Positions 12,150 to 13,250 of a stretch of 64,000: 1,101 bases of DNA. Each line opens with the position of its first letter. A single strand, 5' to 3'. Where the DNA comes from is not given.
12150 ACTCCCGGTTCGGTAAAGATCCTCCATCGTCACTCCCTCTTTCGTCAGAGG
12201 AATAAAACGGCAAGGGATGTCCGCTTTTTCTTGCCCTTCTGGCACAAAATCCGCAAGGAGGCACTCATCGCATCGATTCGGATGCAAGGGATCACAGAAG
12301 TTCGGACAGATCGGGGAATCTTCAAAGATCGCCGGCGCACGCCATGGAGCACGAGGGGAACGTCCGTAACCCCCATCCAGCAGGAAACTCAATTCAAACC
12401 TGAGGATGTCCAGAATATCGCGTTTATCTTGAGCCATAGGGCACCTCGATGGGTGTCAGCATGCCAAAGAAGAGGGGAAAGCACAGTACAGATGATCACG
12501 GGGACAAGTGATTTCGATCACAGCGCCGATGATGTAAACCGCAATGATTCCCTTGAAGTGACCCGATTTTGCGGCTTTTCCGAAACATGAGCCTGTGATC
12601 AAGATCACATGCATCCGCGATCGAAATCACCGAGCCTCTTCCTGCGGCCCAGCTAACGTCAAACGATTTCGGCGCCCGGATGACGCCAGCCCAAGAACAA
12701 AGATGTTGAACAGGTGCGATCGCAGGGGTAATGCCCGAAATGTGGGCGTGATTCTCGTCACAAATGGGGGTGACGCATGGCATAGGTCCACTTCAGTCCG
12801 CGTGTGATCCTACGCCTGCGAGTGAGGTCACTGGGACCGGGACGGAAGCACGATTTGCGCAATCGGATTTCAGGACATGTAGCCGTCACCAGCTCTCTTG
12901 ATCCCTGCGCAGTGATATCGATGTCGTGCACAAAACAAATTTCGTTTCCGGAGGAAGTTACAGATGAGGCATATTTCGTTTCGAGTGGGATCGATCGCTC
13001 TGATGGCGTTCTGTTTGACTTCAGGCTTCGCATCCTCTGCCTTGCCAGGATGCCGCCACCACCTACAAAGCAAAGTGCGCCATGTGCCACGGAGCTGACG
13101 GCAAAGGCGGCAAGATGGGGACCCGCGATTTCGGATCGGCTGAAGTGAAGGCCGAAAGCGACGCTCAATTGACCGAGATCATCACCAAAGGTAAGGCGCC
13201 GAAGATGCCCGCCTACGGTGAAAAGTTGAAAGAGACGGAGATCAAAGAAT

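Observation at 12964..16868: Adjacent CbcL-like and ImcH-like inner-membrane cytochromes plus a monoheme c: a compact quinol-to-periplasm electron export island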

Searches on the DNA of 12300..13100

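Call 64: search_rna_families(source=window, start=12300, end=13100, threshold=evalue, max_evalue=1)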
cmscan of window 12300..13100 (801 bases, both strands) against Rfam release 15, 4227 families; matches with E-value up to 1: 1.
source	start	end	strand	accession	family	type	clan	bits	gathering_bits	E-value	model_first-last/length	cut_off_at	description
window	12503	12636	-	RF03828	MIR831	Gene; miRNA;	-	17.4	100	0.84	1-181/181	no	MIR831 microRNA precursor family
